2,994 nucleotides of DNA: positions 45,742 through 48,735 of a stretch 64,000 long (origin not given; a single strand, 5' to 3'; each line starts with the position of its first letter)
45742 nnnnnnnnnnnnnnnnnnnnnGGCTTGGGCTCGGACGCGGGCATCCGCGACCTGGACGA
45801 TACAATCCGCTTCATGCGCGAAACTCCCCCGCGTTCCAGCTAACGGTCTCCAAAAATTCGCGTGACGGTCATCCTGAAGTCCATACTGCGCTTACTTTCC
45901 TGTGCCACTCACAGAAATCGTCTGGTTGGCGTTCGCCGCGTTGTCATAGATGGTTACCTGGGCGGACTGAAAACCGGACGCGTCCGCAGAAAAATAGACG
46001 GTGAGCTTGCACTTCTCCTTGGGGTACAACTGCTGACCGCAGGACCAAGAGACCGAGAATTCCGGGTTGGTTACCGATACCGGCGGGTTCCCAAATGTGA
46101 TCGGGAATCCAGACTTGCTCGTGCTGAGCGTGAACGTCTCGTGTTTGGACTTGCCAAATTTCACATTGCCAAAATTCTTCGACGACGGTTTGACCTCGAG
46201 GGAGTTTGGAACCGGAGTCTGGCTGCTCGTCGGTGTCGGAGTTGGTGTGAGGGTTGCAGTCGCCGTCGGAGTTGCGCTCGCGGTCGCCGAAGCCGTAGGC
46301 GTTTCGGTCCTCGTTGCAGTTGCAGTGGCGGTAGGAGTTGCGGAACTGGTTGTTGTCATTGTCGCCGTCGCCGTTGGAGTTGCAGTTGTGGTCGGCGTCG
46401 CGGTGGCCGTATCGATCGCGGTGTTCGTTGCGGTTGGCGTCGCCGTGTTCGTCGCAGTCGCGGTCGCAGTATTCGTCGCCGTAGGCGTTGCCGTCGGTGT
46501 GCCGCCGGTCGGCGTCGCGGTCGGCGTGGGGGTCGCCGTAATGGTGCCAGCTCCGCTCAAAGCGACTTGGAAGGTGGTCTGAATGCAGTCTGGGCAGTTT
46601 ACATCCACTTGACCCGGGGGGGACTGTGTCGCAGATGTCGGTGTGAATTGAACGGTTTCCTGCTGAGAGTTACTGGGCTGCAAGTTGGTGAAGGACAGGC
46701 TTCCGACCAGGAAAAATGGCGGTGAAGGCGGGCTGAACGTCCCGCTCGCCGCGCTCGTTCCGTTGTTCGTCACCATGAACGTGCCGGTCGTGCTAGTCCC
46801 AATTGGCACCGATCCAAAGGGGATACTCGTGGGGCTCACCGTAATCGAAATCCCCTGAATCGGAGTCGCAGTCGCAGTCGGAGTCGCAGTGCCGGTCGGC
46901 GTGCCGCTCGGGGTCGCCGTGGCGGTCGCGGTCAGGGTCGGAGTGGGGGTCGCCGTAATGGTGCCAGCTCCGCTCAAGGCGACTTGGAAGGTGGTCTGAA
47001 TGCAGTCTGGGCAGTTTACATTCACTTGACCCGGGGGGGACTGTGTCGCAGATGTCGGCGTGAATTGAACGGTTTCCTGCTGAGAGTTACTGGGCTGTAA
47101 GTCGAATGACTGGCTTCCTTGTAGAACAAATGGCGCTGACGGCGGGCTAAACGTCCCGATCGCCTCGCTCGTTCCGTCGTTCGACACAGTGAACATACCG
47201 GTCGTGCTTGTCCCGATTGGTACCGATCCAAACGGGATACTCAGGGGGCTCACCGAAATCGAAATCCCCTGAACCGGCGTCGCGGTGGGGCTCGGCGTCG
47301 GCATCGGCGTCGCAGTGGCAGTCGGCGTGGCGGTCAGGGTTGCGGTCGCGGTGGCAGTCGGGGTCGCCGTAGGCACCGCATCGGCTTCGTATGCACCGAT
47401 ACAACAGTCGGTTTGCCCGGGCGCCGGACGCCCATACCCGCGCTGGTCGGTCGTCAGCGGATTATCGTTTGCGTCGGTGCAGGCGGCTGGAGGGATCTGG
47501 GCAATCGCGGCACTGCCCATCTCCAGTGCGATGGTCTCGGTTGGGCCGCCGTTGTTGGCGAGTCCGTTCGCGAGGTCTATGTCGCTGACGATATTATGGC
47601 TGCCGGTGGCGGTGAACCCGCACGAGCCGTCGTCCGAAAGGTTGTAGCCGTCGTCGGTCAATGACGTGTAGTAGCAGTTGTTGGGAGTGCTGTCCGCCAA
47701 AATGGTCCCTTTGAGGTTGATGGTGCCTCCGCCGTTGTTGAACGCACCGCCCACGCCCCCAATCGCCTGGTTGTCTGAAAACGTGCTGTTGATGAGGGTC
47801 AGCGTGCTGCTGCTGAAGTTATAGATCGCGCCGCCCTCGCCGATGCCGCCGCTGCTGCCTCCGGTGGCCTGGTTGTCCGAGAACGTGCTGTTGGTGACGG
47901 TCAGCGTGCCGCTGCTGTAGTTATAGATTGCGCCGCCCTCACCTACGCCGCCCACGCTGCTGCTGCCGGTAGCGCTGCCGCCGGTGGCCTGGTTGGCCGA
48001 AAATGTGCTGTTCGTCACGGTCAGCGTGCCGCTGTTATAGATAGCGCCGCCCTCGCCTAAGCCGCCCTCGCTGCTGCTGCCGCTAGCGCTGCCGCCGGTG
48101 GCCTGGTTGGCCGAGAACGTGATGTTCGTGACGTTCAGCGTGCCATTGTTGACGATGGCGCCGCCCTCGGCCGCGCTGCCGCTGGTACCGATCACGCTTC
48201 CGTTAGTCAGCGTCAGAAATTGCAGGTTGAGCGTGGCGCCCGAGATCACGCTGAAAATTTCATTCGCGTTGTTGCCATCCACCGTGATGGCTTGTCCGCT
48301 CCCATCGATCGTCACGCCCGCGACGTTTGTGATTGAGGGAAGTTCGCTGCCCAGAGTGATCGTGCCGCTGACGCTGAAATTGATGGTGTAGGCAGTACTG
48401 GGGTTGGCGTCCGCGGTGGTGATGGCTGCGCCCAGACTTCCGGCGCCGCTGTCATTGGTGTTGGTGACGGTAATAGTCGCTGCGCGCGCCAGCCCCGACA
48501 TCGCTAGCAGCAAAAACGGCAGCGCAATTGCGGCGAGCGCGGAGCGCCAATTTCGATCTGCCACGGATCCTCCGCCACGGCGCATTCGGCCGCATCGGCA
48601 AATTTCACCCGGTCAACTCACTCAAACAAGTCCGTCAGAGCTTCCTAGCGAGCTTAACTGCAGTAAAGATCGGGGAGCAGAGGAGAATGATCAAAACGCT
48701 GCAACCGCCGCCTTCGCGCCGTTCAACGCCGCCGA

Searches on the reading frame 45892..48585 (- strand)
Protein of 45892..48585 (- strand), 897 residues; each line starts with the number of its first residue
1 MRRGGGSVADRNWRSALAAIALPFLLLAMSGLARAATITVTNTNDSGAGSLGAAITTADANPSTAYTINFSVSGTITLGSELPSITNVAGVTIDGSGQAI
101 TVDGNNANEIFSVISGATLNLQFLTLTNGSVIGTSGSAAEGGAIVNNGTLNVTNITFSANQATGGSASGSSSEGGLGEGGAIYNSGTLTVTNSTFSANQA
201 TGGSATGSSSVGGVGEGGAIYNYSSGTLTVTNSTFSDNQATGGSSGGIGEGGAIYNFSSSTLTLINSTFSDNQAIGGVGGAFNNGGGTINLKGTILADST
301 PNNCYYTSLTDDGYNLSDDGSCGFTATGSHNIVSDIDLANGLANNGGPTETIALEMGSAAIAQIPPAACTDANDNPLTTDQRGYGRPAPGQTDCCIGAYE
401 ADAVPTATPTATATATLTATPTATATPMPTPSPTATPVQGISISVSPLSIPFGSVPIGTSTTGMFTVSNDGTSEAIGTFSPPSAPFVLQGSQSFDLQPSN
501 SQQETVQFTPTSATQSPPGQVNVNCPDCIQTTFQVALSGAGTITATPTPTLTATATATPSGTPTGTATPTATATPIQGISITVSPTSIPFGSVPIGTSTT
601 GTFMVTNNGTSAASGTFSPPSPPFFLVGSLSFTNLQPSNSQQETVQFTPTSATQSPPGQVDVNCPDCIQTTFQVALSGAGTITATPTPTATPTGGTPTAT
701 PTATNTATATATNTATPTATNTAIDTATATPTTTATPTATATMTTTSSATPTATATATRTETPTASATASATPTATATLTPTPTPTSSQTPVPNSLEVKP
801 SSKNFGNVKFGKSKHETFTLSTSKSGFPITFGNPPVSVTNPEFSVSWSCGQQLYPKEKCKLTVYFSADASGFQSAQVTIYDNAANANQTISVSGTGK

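Call 57: search_protein_families(library=pfam, proteins=[window:45892-48585:-], max_evalue=0.01)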
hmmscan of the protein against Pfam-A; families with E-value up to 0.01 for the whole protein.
window:45892-48585:- (897 aa): 7 families
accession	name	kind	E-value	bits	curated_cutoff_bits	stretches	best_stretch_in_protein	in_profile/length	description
PF22073.2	Cep192_D4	-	2.7e-17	63.4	35.5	3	795-896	3-111/112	Cep192 domain 4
PF22544.2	HYDIN_VesB_CFA65-like_Ig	-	2.5e-16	60.1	25.5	3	795-895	2-100/100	HYDIN/CFA65/VesB-like, Ig-like domain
PF15780.11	ASH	-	1.1e-11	45.2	27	3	448-514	12-80/98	Abnormal spindle-like microcephaly-assoc'd, ASPM-SPD-2-Hydin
PF24798.1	Ig-CFAP74_4th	-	5.5e-08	33.3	28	0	584-680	2-95/95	CFAP74 forth Ig-like domain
PF07610.17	DUF1573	-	2e-07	31.4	26.1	1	798-894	3-96/98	Protein of unknown function (DUF1573)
PF12371.14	TMEM131_like_N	-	0.00019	22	28.8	0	797-880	2-83/84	Transmembrane protein 131-like N-terminal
PF22066.2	Cep192_D8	-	0.0017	19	33.5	0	452-514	15-76/101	Cep192 domain 8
